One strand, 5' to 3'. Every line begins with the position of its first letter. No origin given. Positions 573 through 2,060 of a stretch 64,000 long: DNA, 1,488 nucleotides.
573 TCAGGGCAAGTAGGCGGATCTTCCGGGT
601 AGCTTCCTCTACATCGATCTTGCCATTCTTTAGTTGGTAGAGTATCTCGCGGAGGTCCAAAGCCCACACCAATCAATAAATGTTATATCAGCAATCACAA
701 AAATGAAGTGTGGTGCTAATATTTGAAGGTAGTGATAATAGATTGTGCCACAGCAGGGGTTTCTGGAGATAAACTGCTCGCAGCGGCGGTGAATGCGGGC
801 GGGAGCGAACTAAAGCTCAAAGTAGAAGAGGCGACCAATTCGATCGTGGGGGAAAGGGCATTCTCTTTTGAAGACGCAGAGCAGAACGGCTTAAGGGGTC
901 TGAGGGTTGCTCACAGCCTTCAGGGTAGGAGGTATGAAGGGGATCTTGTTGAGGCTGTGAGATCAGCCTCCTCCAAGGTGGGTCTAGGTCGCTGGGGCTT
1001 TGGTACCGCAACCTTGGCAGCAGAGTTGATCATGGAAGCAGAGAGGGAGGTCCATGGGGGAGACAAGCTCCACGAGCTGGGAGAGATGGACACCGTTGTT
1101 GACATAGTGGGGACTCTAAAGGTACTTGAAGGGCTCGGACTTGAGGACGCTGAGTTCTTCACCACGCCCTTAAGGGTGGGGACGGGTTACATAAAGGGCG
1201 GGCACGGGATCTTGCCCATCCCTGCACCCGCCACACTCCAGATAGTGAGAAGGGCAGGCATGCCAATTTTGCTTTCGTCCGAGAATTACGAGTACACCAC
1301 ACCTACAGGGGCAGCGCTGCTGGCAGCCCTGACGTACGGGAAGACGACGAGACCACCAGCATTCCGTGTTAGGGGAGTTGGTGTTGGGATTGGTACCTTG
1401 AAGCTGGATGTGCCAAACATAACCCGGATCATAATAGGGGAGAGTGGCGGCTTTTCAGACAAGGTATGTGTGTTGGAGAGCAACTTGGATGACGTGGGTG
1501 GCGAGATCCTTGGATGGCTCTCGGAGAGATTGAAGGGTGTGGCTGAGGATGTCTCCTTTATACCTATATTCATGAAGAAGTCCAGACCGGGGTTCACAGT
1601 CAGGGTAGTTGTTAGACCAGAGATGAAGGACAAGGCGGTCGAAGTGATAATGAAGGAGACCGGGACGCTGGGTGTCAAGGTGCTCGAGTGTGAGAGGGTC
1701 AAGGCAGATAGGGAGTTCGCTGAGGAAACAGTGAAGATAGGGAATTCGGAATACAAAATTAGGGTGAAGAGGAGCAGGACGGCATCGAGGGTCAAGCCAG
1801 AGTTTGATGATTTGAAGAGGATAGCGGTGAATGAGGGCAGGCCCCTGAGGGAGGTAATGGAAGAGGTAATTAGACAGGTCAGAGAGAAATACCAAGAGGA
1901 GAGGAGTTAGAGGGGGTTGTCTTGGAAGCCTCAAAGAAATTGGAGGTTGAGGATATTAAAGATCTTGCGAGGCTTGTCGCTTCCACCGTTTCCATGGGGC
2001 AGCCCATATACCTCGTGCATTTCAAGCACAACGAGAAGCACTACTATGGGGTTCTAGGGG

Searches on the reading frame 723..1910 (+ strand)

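Call 31: search_protein_families(library=pfam, proteins=[window:723-1910:+], max_evalue=0.00001)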
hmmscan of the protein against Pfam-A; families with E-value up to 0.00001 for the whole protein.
window:723-1910:+ (395 aa): 1 family
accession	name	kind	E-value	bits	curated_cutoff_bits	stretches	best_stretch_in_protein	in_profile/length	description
PF01969.22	Ni_insertion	-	1e-88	298.4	22.1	1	5-379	2-375/375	Nickel insertion protein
